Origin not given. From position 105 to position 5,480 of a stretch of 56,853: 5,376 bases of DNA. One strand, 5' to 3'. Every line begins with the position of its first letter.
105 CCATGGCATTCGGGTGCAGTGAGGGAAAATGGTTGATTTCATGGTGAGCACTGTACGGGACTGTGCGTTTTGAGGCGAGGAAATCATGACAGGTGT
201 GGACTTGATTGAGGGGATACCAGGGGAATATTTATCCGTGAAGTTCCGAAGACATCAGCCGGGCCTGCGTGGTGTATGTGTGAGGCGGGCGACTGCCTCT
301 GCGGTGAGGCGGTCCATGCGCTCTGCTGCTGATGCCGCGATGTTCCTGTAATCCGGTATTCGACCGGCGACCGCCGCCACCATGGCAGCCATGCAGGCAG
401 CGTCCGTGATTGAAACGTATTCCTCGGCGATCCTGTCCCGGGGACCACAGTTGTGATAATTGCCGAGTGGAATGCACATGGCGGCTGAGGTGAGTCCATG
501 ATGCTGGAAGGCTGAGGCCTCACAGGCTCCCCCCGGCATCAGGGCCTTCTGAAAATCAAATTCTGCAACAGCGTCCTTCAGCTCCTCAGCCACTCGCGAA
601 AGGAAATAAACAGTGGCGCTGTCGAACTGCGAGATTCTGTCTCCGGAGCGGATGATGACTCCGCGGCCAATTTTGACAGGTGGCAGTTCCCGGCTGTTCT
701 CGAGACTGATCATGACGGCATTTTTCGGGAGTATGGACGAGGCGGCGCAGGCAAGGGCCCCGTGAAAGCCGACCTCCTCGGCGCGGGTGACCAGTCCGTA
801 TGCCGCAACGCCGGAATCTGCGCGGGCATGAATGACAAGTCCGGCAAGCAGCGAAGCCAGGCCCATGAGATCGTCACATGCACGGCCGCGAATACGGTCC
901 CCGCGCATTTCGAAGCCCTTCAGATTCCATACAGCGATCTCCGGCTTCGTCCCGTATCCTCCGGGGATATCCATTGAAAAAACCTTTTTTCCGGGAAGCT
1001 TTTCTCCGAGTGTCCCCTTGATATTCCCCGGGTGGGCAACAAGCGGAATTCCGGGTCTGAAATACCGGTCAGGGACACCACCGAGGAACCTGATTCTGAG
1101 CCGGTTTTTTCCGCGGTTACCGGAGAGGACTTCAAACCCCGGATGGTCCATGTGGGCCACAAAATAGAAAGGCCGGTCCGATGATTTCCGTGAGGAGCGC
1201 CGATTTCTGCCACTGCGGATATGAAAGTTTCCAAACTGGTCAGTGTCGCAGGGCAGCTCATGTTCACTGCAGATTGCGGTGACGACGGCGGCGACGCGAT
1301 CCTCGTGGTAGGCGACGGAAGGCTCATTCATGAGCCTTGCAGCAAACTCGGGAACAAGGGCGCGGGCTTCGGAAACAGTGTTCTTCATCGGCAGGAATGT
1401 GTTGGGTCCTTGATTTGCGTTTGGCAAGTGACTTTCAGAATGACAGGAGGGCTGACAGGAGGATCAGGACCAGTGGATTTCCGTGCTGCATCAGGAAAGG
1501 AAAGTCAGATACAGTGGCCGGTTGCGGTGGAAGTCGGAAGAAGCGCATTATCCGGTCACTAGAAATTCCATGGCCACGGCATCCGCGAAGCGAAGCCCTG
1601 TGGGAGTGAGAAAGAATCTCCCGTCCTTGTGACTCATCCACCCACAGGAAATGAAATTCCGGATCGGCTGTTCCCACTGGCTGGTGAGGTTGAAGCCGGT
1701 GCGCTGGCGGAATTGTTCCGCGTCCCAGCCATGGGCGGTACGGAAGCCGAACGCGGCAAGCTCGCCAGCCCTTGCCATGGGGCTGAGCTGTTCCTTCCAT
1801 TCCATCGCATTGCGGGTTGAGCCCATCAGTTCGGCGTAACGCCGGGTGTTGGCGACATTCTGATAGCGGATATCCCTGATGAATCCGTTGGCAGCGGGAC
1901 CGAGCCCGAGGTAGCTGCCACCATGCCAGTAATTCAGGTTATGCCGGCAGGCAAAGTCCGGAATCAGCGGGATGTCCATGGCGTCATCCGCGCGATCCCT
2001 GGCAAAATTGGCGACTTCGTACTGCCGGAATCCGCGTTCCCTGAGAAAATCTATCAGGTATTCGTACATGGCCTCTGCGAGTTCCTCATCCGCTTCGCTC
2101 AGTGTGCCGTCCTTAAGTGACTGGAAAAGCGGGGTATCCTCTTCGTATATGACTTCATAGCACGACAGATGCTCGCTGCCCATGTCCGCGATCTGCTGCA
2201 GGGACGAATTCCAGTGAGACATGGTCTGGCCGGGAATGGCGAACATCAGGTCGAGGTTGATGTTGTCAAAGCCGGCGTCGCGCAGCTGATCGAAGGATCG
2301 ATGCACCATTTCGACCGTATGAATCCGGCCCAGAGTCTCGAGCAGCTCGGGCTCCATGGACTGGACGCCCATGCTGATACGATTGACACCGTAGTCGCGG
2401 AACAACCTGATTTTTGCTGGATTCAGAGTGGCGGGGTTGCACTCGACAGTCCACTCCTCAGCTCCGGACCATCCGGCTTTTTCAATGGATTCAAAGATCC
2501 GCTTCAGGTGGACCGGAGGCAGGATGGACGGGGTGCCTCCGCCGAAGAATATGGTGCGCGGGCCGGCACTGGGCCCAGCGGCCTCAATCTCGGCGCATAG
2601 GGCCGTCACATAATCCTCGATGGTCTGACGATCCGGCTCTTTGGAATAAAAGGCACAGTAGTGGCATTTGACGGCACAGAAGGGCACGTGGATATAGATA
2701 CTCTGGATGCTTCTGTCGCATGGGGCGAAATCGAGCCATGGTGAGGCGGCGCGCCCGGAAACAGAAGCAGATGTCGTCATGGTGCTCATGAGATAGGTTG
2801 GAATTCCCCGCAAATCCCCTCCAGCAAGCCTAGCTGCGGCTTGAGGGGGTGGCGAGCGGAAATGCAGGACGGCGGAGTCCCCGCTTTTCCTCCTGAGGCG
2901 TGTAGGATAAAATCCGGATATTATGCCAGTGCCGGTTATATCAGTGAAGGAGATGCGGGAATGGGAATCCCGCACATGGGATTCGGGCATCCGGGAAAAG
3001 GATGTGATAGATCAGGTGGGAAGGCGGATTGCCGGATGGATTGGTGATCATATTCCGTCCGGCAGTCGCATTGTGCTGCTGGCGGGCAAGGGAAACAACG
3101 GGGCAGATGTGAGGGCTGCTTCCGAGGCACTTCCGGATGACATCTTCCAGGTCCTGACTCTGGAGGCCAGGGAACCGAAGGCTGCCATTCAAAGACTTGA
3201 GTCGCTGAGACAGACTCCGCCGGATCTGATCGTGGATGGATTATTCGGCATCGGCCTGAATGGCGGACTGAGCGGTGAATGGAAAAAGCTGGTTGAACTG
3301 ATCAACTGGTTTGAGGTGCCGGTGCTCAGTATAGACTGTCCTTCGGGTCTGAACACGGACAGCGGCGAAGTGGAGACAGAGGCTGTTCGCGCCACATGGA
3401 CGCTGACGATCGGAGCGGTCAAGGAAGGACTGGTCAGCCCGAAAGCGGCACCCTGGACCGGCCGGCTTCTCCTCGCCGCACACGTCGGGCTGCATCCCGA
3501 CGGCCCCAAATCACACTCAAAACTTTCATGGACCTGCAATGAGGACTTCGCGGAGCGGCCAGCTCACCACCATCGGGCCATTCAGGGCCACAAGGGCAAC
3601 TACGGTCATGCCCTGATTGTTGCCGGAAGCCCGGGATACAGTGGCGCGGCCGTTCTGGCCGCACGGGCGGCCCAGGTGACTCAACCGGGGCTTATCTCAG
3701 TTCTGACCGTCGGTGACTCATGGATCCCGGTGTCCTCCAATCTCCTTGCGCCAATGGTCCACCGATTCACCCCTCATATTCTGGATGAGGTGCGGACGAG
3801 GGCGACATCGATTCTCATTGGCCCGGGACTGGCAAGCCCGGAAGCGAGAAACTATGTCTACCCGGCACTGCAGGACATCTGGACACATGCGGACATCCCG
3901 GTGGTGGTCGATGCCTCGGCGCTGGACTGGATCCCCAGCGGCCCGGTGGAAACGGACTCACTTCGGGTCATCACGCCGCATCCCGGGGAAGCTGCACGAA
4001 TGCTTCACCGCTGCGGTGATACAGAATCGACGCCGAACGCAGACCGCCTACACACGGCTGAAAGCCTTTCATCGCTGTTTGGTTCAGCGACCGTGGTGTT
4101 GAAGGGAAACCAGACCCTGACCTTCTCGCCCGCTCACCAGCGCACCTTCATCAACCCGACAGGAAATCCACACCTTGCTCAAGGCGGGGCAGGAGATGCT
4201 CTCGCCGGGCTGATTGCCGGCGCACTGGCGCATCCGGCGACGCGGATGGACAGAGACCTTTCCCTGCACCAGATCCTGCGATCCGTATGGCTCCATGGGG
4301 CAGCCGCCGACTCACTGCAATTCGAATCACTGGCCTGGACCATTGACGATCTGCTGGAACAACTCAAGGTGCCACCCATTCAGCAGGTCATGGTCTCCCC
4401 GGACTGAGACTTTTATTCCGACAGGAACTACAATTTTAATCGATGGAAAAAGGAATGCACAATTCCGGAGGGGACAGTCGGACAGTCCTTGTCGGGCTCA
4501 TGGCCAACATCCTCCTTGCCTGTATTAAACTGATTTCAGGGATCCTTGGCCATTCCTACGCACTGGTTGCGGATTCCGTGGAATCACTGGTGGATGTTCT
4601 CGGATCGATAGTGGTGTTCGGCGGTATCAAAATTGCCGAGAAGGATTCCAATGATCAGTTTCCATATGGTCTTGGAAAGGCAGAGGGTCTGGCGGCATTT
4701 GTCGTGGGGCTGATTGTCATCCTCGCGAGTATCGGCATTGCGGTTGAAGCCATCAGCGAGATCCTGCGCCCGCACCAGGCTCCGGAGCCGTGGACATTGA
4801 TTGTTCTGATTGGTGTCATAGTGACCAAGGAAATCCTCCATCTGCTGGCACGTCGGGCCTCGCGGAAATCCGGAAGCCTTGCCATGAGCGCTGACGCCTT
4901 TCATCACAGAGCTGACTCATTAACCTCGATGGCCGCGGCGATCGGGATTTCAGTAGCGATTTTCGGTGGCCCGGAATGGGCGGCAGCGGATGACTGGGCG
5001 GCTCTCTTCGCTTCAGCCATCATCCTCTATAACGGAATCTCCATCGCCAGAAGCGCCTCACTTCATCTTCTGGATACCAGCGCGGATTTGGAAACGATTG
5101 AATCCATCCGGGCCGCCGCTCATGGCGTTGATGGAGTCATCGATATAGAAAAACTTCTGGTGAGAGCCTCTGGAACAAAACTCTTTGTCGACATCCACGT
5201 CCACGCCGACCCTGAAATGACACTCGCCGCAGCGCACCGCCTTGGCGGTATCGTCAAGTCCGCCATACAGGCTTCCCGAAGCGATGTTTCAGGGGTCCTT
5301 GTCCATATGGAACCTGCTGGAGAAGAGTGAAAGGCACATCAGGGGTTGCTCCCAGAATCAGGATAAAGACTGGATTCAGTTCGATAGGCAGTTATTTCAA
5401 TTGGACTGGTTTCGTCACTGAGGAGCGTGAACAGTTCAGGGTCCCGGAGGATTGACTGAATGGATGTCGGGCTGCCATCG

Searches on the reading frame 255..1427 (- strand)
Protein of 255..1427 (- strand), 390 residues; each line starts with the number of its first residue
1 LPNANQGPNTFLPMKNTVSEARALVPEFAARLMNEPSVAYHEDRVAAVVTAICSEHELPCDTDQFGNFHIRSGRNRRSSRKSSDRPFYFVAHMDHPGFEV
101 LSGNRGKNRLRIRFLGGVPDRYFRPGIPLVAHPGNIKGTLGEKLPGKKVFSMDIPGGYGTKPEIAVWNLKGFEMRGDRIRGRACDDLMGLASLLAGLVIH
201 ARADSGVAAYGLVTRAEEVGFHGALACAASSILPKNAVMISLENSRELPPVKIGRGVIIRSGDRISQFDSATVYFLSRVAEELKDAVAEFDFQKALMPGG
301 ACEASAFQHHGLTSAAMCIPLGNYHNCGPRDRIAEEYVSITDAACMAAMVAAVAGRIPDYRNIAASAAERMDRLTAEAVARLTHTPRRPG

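Call 58: search_protein_families(library=pfam, proteins=[window:255-1427:-], max_evalue=0.00001)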
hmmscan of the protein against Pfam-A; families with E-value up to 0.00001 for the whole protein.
window:255-1427:- (390 aa): 1 family
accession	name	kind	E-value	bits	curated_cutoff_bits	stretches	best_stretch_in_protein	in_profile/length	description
PF05343.19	Peptidase_M42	-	7.7e-14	51.9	23.2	1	172-326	121-276/292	M42 glutamyl aminopeptidase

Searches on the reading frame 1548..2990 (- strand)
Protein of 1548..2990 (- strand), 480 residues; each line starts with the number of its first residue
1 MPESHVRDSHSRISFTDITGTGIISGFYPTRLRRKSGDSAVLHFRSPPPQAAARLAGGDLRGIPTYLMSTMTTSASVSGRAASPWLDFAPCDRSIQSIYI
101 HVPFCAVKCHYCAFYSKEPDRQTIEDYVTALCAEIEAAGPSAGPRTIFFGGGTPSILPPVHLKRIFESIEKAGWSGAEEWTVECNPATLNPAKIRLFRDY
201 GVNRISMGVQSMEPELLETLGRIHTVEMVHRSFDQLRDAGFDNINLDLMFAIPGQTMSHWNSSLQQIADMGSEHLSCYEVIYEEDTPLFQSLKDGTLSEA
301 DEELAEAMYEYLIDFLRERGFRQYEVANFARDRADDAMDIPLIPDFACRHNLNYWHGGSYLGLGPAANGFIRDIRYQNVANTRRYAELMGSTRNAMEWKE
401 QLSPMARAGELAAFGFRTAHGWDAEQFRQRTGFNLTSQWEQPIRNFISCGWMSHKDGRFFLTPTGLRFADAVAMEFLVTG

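Call 58: search_protein_families(library=pfam, proteins=[window:1548-2990:-], max_evalue=0.00001)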
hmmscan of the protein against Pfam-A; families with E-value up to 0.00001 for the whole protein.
window:1548-2990:- (480 aa): 2 families
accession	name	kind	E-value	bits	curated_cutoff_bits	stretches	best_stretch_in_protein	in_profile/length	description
PF04055.27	Radical_SAM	-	7.2e-28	98.3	29.5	1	99-264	1-163/166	Radical SAM superfamily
PF06969.22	HemN_C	-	6.1e-07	29.9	24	1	402-468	1-67/67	HemN C-terminal domain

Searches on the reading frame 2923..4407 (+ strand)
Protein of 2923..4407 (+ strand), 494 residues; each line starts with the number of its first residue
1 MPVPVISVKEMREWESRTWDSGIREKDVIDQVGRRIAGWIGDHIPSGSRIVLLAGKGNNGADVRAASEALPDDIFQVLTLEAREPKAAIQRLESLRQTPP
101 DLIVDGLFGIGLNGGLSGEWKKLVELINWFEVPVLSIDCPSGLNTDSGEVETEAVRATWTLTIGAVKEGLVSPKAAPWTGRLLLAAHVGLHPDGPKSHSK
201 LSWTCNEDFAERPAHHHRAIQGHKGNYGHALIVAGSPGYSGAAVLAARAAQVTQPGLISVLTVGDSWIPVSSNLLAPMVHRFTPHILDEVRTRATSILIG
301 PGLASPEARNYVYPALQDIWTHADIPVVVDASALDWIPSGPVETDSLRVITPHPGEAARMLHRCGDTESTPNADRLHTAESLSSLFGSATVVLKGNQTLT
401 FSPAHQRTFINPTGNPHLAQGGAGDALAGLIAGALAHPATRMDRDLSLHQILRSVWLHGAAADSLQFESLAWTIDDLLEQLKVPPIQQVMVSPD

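Call 58: search_protein_families(library=pfam, proteins=[window:2923-4407:+], max_evalue=0.00001)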
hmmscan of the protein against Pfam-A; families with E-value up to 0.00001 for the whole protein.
window:2923-4407:+ (494 aa): 2 families
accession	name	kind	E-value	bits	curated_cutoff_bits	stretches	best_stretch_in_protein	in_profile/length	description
PF01256.23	Carb_kinase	-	3.8e-42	144.9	27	1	231-471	2-229/242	NAD(P)H-hydrate dehydratase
PF03853.21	YjeF_N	-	7.3e-29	101.3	24.9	1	93-169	98-169/169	YjeF-related protein N-terminus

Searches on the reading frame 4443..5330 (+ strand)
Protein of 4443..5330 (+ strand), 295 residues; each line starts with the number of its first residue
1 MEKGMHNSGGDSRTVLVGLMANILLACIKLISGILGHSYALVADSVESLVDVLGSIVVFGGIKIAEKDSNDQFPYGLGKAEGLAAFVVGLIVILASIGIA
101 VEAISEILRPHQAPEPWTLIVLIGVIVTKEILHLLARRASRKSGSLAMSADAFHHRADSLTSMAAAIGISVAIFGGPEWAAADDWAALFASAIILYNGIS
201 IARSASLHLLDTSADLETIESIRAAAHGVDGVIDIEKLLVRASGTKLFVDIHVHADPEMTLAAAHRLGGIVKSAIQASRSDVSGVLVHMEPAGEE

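Call 58: search_protein_families(library=pfam, proteins=[window:4443-5330:+], max_evalue=0.00001)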
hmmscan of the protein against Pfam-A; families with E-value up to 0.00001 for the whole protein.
window:4443-5330:+ (295 aa): 2 families
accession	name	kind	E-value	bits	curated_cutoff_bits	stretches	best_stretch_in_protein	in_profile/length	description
PF01545.26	Cation_efflux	-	2.4e-46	158.5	26.6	1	16-210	2-198/198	Cation efflux family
PF16916.11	ZT_dimer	-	2.3e-17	63.2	26.7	1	216-291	3-77/78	Dimerisation domain of Zinc Transporter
